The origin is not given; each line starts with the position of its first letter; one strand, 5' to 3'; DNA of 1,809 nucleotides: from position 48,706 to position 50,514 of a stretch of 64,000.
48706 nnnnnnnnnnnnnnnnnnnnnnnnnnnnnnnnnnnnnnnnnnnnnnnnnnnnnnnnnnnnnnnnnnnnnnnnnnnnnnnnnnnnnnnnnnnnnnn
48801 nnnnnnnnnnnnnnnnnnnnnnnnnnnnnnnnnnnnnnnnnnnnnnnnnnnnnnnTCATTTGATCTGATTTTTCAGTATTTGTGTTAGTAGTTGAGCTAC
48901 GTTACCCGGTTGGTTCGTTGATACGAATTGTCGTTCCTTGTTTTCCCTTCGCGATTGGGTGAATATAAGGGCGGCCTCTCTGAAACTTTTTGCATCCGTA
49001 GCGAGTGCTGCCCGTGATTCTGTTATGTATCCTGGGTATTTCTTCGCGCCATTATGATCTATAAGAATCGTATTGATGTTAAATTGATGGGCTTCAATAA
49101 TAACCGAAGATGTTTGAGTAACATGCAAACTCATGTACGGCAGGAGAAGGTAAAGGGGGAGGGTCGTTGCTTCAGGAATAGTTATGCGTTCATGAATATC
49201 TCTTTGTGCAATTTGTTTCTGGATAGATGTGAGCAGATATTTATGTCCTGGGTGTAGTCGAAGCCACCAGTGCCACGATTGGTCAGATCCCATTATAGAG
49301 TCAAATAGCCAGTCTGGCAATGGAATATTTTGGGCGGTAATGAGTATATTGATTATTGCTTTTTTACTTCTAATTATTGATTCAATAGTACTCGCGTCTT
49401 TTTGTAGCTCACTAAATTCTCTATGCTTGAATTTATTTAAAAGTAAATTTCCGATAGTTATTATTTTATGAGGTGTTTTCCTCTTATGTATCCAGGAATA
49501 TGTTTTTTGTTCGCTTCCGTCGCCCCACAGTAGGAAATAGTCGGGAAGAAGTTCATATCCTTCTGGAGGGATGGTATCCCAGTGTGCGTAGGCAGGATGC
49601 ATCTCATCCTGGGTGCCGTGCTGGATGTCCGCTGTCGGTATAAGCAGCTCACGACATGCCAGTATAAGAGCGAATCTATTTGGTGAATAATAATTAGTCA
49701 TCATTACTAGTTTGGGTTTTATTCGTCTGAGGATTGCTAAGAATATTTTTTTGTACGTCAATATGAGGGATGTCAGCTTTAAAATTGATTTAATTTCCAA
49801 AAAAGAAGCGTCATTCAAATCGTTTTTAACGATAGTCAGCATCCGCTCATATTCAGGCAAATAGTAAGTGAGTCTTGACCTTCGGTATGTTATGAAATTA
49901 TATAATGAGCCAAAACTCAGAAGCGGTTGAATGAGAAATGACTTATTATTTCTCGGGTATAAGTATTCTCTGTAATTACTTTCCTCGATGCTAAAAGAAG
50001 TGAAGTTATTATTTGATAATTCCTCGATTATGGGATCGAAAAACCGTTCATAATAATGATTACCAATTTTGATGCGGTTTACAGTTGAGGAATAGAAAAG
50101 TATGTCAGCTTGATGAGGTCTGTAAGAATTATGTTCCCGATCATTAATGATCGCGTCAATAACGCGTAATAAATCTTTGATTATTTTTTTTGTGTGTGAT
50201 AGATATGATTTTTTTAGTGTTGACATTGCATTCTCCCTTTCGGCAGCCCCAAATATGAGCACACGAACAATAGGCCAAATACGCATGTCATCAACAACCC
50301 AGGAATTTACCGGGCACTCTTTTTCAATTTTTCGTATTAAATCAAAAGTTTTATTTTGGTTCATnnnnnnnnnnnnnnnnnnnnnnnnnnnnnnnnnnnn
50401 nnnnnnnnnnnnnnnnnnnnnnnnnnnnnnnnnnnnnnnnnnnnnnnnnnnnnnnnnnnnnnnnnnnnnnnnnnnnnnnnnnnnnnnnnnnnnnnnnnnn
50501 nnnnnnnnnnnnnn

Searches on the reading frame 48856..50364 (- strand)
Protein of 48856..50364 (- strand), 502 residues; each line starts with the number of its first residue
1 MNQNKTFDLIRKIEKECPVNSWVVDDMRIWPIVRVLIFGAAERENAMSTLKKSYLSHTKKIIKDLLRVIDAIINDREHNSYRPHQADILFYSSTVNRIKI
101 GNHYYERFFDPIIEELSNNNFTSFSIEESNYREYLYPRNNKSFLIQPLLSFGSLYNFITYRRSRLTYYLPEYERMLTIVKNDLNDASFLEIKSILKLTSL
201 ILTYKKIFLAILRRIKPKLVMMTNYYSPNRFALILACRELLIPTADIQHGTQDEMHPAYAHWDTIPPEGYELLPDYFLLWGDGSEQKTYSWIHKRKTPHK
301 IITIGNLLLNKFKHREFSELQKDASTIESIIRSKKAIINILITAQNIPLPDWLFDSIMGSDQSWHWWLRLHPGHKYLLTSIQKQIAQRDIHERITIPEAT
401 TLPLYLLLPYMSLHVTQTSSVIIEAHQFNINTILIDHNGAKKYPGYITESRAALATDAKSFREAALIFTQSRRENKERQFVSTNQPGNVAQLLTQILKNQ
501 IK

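Call 5: search_protein_families(library=ncbifam, proteins=[window:48856-50364:-], max_evalue=0.00001)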
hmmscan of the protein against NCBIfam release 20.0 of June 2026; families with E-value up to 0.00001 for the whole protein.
window:48856-50364:- (502 aa): 0 families

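Call 6: search_protein_families(library=pfam, proteins=[window:48856-50364:-], max_evalue=0.00001)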
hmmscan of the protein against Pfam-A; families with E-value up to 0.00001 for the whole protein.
window:48856-50364:- (502 aa): 0 families

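Call 32: search_solved_structures(query=window:48856-50364:-, max_evalue=1)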
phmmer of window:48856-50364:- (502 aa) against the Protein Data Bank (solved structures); distinct sequences matched with E-value up to 1: 1.
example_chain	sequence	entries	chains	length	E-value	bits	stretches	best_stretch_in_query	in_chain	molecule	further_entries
9jma_A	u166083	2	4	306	0.28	13.2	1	353-386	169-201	GalNAc(5)-diNAcBac-PP-undecaprenol beta-1,3-glucosyltransferase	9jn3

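Call 44: find_homologous_proteins(query=window:48856-50364:-, max_evalue=0.001)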
Query window:48856-50364:- (502 aa): 66 proteins with E <= 0.001 among 7124 candidates.
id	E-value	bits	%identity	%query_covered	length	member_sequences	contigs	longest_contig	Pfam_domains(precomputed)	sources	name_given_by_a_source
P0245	0.0e+0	1137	100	100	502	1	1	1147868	-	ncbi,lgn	ncbi:MAG: hypothetical protein ACOYUK_02390 [Patescibacteria group bacterium]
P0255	1.1e-69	254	30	97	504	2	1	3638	-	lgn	-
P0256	1.7e-64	237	32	94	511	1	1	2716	-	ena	-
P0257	3.0e-63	233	32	90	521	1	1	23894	-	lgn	-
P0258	8.7e-61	224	31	91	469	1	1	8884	-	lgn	-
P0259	9.3e-59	218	34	88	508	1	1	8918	-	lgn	-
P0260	3.4e-57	213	30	89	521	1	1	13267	-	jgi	-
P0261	5.9e-57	212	30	98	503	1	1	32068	-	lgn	-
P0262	1.1e-56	211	31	89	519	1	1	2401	-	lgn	-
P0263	1.2e-55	208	31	90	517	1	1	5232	-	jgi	-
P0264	5.5e-55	205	29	91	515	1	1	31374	-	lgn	-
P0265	6.4e-55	205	31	91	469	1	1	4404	-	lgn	-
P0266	1.9e-54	203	30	97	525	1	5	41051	-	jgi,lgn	-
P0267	2.1e-54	203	31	90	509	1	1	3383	-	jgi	jgi:hypothetical protein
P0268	8.6e-54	201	30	91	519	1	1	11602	-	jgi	jgi:hypothetical protein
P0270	2.0e-53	200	27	99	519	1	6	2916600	-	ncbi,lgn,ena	-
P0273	1.1e-51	194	29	92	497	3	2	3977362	-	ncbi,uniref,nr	ncbi:hypothetical protein LFX25_07145 [Leptospira sp. FAT2]|uniref:hypothetical protein n=1 Tax=Lept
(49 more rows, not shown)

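Call 45: search_protein_families(library=pfam, proteins=[window:48856-50364:-], max_evalue=0.01)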
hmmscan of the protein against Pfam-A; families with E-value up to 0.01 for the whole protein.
window:48856-50364:- (502 aa): 0 families

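Call 47: find_encoding_contigs(protein=P0270, flank=10000, max_places=1)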
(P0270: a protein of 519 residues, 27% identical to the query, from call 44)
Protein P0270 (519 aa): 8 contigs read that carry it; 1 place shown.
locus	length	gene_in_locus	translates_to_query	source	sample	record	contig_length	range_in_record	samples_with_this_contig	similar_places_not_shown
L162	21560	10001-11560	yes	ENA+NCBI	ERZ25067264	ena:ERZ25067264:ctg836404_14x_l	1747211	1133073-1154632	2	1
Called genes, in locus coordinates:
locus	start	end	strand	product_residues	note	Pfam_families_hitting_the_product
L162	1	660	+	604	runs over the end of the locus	PF14716:HHH_8, PF14520:HHH_5 (weak), PF14791:DNA_pol_B_thumb, PF02811:PHP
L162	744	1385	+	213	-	PF25084:LbH_EIF2B, PF00132:Hexapep, PF25087:GMPPB_C, PF14602:Hexapep_2, PF00132:Hexapep, PF14602:Hexapep_2 (weak)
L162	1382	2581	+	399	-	PF02719:Polysacc_synt_2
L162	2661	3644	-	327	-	PF00571:CBS (faint), PF00483:NTP_transferase, PF12804:NTP_transf_3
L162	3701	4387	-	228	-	PF13489:Methyltransf_23, PF01209:Ubie_methyltran, PF03848:TehB (weak), PF05175:MTS, PF13649:Methyltransf_25, PF13847:Methyltransf_31, PF08241:Methyltransf_11, PF08242:Methyltransf_12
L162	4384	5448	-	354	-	-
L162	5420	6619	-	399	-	PF02350:Epimerase_2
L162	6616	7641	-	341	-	PF03102:NeuB, PF08666:SAF (weak)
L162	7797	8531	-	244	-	PF02348:CTP_transf_3, PF12804:NTP_transf_3 (weak)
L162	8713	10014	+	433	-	PF01943:Polysacc_synt, PF13440:Polysacc_synt_3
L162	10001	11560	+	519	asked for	-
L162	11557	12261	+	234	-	PF01209:Ubie_methyltran (weak), PF02353:CMAS, PF13489:Methyltransf_23, PF13847:Methyltransf_31, PF08241:Methyltransf_11, PF08242:Methyltransf_12, PF13649:Methyltransf_25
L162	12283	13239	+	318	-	PF13480:Acetyltransf_6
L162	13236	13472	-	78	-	-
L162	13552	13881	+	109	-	PF13847:Methyltransf_31 (weak)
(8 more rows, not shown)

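Call 48: find_encoding_contigs(protein=P0273, flank=10000, max_places=1)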
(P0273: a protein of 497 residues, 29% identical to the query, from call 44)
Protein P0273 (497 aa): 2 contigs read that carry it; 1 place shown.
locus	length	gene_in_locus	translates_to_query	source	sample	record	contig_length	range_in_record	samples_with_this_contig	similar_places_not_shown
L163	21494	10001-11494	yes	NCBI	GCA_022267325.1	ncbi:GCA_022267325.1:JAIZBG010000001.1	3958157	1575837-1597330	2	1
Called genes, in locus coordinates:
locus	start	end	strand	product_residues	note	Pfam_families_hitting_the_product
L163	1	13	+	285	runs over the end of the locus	PF01073:3Beta_HSD, PF01370:Epimerase, PF04321:RmlD_sub_bind, PF16363:GDP_Man_Dehyd, PF07993:NAD_binding_4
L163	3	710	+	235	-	PF08889:WbqC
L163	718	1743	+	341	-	PF03102:NeuB, PF08666:SAF (weak)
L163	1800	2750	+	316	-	PF04101:Glyco_tran_28_C (weak)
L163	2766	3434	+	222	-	PF02348:CTP_transf_3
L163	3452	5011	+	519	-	-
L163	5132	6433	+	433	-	PF03446:NAD_binding_2 (weak), PF03721:UDPG_MGDP_dh_N, PF00984:UDPG_MGDP_dh, PF03720:UDPG_MGDP_dh_C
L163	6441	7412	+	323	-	PF00535:Glycos_transf_2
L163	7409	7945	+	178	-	PF14602:Hexapep_2 (faint), PF00132:Hexapep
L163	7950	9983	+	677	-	PF13522:GATase_6, PF13537:GATase_7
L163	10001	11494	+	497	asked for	-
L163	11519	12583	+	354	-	PF03102:NeuB, PF08666:SAF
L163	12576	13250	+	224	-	PF17836:PglD_N, PF00132:Hexapep (faint), PF25087:GMPPB_C (weak), PF14602:Hexapep_2 (weak)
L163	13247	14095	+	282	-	PF01261:AP_endonuc_2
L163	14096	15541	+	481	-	PF01041:DegT_DnrJ_EryC1, PF00155:Aminotran_1_2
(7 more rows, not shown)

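Call 49: find_encoding_contigs(protein=P0261, flank=10000, max_places=1)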
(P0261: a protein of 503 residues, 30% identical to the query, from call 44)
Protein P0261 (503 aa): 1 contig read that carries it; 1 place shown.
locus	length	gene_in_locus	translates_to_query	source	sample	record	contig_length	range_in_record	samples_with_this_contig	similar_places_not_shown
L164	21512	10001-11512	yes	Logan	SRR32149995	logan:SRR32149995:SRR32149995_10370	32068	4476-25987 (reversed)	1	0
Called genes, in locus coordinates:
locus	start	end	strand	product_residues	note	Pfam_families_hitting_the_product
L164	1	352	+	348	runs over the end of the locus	PF00571:CBS (faint), PF00483:NTP_transferase, PF12804:NTP_transf_3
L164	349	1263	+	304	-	PF22725:GFO_IDH_MocA_C3, PF02894:GFO_IDH_MocA_C (faint)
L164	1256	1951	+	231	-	PF02348:CTP_transf_3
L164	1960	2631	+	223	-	-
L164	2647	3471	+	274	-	PF00106:adh_short, PF01370:Epimerase (weak), PF08659:KR (weak), PF13561:adh_short_C2, PF00106:adh_short (weak)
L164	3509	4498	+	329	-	PF01408:GFO_IDH_MocA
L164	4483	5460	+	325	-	PF01408:GFO_IDH_MocA, PF22725:GFO_IDH_MocA_C3 (weak)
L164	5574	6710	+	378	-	PF13527:Acetyltransf_9 (weak)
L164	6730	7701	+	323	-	PF01522:Polysacc_deac_1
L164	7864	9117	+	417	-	PF01943:Polysacc_synt, PF13440:Polysacc_synt_3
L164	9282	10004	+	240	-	-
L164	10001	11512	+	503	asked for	-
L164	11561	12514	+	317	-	PF13480:Acetyltransf_6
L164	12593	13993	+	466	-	PF23019:DUF7033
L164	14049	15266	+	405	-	PF00534:Glycos_transf_1 (weak), PF13692:Glyco_trans_1_4 (weak)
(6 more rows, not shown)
